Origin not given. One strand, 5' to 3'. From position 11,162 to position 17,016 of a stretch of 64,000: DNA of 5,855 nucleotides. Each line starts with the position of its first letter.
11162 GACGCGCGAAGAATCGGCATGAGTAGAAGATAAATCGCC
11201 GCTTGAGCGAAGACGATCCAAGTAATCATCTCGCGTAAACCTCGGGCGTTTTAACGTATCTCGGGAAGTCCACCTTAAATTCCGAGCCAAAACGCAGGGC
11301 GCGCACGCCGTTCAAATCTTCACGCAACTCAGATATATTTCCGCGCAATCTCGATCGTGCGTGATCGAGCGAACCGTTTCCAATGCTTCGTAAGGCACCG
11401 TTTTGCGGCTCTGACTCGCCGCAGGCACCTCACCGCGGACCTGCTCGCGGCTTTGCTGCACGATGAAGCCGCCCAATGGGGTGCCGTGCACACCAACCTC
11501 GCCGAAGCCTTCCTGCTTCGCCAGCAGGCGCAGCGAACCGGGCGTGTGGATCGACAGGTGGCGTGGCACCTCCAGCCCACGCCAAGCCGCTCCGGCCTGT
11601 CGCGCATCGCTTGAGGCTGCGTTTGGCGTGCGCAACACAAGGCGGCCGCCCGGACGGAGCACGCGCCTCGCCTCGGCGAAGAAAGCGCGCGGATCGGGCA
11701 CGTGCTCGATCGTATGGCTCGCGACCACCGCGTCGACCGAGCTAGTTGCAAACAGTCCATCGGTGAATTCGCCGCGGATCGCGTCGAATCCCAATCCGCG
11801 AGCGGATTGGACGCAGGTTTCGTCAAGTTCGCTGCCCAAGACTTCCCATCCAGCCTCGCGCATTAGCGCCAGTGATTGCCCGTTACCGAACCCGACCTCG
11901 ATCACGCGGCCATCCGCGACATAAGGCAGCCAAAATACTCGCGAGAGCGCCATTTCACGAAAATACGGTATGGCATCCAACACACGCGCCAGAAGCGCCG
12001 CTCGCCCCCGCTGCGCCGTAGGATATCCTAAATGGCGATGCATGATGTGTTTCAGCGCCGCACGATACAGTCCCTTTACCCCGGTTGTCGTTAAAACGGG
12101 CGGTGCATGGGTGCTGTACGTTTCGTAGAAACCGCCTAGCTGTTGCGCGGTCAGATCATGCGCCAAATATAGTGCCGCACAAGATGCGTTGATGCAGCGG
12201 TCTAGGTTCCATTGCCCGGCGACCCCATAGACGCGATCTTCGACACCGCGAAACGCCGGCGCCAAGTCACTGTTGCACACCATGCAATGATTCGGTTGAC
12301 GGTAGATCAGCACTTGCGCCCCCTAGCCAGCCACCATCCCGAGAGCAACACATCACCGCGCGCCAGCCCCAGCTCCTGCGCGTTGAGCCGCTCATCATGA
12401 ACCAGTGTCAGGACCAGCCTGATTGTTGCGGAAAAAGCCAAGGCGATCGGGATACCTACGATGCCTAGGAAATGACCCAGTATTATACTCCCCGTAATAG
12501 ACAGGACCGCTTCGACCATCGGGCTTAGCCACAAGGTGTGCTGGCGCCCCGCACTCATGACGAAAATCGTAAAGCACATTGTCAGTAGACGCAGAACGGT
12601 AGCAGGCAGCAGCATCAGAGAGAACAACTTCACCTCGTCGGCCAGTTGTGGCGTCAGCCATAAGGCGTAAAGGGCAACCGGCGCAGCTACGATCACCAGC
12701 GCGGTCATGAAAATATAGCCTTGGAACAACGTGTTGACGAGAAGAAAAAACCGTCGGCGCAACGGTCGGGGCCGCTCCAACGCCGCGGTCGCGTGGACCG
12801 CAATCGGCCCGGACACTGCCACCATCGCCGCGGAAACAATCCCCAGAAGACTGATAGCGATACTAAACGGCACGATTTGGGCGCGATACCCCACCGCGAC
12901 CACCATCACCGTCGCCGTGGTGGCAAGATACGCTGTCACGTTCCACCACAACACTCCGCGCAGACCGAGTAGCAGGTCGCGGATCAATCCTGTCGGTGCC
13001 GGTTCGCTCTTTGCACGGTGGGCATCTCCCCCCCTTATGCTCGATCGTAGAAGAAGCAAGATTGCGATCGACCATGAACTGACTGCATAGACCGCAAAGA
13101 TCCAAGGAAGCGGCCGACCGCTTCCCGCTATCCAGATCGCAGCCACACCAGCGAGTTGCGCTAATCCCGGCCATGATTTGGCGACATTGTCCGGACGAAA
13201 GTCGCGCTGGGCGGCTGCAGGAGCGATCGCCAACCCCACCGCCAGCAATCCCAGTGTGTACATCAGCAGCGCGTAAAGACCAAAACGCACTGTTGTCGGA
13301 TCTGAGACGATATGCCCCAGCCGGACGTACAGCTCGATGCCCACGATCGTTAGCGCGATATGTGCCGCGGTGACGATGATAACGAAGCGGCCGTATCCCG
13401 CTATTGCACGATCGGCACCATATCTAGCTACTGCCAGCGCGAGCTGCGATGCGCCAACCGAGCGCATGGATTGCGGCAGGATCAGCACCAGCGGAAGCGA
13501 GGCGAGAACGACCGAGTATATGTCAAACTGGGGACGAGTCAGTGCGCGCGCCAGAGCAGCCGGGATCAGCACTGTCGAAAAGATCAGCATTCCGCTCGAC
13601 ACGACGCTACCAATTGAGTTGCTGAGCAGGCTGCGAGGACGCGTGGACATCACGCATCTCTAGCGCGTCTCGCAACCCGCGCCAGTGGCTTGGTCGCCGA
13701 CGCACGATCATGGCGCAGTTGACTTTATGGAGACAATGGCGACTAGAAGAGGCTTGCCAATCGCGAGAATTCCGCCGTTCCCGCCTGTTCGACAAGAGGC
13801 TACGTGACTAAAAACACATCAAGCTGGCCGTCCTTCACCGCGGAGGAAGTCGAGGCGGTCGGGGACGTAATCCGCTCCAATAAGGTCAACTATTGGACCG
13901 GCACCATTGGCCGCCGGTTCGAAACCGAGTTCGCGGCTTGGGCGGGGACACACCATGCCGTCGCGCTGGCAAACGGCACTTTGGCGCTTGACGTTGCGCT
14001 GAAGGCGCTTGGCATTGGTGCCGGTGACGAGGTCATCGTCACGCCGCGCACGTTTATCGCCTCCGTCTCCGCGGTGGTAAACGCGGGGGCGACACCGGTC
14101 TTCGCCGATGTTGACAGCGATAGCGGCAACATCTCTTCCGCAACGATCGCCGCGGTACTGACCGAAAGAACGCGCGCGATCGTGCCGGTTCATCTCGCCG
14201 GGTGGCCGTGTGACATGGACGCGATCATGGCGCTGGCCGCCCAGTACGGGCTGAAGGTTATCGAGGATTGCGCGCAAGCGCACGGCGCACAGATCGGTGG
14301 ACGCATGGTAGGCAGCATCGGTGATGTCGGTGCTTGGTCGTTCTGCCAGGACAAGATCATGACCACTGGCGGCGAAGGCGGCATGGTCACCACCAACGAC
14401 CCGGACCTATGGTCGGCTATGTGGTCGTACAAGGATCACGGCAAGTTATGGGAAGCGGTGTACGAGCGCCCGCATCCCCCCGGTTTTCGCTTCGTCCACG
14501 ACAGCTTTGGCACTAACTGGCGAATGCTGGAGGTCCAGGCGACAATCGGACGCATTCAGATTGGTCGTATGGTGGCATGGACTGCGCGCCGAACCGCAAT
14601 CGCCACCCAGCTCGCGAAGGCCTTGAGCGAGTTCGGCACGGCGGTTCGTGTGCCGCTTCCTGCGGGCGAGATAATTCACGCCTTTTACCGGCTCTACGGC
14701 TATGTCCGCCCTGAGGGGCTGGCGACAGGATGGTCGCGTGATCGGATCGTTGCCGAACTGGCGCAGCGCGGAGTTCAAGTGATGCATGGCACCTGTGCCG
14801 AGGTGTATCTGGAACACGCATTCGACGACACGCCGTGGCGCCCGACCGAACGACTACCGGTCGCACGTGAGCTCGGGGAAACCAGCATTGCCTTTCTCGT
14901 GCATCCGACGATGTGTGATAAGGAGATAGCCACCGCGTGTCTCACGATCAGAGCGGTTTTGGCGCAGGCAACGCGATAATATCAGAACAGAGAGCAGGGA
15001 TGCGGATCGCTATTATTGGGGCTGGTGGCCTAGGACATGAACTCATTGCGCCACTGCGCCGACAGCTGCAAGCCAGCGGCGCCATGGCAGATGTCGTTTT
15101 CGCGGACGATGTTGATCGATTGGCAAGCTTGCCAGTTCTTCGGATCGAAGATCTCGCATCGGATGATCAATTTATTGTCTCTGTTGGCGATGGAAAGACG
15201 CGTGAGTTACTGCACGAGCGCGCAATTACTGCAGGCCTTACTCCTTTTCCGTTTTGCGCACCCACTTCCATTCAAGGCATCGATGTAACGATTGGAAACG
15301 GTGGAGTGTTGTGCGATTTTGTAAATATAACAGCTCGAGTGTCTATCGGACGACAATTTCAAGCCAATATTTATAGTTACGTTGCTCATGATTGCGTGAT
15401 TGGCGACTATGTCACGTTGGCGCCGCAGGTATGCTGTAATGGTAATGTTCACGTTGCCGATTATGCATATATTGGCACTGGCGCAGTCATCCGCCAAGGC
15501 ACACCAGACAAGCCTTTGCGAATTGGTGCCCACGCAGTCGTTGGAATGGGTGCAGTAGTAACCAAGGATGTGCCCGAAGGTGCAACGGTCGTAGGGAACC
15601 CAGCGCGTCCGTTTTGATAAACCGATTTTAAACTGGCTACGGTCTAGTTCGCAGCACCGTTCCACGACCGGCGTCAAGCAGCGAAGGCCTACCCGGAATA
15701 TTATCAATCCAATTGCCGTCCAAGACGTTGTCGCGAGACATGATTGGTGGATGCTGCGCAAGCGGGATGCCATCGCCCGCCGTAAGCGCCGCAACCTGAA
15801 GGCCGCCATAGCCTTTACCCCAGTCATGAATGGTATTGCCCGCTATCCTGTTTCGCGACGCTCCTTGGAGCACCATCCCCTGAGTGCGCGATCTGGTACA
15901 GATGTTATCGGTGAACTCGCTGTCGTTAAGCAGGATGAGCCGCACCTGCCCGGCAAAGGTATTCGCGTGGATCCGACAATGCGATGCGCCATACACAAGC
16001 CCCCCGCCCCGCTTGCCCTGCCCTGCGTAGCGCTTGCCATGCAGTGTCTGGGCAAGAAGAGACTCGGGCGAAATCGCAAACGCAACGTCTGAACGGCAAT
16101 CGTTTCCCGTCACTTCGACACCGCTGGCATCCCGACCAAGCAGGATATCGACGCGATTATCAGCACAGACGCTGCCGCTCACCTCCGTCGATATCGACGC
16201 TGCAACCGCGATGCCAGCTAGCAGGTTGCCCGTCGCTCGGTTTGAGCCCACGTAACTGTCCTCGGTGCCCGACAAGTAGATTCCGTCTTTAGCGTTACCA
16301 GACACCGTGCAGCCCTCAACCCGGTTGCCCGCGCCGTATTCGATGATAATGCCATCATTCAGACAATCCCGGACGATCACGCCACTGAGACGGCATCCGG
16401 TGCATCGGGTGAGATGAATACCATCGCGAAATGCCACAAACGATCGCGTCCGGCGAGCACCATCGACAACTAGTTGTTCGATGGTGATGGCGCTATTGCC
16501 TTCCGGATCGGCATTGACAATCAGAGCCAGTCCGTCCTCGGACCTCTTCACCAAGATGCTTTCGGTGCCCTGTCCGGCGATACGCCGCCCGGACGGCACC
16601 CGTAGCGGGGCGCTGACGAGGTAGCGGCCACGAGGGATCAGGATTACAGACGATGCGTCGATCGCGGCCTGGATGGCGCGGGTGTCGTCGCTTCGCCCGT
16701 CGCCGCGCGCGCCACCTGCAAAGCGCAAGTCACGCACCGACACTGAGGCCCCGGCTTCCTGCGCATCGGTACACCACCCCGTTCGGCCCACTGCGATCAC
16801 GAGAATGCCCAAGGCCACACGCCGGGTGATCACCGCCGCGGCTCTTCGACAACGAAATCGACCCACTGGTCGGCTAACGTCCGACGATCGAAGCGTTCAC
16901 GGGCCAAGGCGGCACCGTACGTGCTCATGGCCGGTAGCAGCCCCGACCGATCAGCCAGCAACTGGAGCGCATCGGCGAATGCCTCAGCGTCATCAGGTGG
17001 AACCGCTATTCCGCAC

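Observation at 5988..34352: A 28-kb surface-glycan island bracketed by a ~230-bp direct repeat: potentially excisable cassette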

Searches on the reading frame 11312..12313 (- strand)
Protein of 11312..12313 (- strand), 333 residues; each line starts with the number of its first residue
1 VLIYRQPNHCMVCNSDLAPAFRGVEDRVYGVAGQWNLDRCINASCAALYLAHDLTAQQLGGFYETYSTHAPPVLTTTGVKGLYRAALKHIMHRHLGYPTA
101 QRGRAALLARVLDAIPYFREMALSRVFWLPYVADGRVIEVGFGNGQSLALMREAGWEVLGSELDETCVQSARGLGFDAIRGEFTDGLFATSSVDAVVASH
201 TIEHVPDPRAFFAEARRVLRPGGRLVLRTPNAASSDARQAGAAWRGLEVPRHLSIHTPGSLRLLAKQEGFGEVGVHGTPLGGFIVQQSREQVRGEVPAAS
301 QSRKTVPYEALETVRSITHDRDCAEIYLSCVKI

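Call 8: search_protein_families(library=pfam, proteins=[window:11312-12313:-], max_evalue=0.01)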
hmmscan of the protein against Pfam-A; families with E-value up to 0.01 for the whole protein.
window:11312-12313:- (333 aa): 8 families
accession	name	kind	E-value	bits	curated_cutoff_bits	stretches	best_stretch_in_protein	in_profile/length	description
PF13489.12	Methyltransf_23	-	9.1e-22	78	27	1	132-270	21-159/164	Methyltransferase domain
PF08241.18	Methyltransf_11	-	2.4e-18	67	21.2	1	139-227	2-95/95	Methyltransferase domain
PF13649.12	Methyltransf_25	-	8.6e-13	49.2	27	1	137-223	1-97/97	Methyltransferase domain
PF08242.18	Methyltransf_12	-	3.3e-10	41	30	1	138-225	1-98/98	Methyltransferase domain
PF13847.12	Methyltransf_31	-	2e-09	37.7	27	1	135-232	5-114/145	Methyltransferase domain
PF07021.18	MetW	-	5e-07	30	21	1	135-231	15-111/193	Methionine biosynthesis protein MetW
PF20922.3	Anamorsin_N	-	0.0012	19.1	27.1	1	188-238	47-98/163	Anamorsin, N-terminal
PF01209.24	Ubie_methyltran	-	0.007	16.2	20.1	0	188-227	112-152/233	ubiE/COQ5 methyltransferase family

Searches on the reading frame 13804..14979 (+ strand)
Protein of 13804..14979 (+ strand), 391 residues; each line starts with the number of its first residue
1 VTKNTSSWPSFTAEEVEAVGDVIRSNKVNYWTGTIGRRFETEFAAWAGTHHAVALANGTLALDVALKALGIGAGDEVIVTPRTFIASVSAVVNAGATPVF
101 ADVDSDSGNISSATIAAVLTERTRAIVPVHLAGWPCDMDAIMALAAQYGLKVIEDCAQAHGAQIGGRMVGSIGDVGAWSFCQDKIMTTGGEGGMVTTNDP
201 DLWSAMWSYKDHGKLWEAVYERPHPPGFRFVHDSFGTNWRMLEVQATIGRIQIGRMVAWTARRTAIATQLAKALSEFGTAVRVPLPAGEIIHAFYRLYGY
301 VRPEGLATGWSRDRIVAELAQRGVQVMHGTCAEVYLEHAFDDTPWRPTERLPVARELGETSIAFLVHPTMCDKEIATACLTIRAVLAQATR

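Call 8: search_protein_families(library=pfam, proteins=[window:13804-14979:+], max_evalue=0.01)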
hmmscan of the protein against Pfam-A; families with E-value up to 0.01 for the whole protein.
window:13804-14979:+ (391 aa): 2 families
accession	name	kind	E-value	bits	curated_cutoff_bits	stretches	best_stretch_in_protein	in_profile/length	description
PF01041.23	DegT_DnrJ_EryC1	-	7.4e-94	315.4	19.8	1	12-379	4-356/360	DegT/DnrJ/EryC1/StrS aminotransferase family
PF01212.27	Beta_elim_lyase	-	0.00028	20.7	27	1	37-278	35-269/288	Beta-eliminating lyase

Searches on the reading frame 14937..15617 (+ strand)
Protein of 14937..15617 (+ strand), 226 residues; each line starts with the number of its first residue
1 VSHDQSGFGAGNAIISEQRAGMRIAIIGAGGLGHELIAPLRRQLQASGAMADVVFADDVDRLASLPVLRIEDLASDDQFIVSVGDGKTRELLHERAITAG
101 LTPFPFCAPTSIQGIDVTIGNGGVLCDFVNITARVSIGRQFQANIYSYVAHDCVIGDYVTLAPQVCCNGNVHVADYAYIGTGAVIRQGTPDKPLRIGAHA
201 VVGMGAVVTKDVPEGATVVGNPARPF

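Call 8: search_protein_families(library=pfam, proteins=[window:14937-15617:+], max_evalue=0.01)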
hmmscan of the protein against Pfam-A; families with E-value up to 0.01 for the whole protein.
window:14937-15617:+ (226 aa): 3 families
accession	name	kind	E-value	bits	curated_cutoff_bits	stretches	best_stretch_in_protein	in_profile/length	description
PF00132.30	Hexapep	-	1.7e-09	37.4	27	1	135-168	2-35/36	Bacterial transferase hexapeptide (six repeats)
PF17836.7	PglD_N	-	0.00034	21.5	23.4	1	23-95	1-77/78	PglD N-terminal domain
PF25084.1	LbH_EIF2B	-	0.0046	17.4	54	0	127-211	20-96/105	EIF2B subunit epsilon LbH domain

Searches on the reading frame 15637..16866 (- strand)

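Call 8: search_protein_families(library=pfam, proteins=[window:15637-16866:-], max_evalue=0.01)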
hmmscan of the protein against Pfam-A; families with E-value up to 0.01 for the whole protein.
window:15637-16866:- (409 aa): 3 families
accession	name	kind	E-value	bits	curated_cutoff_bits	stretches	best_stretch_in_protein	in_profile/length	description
PF05048.19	NosD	-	7.1e-20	71.8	23.6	2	137-258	59-171/212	Periplasmic copper-binding protein (NosD)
PF13229.12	Beta_helix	-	1.7e-19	70.4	25.9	2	149-304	2-158/158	Right handed beta helix region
PF12708.12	Pect-lyase_RHGA_epim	-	4.7e-17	62.9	27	1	52-225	8-196/213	Rhamnogalacturonase A/epimerase, pectate lyase-like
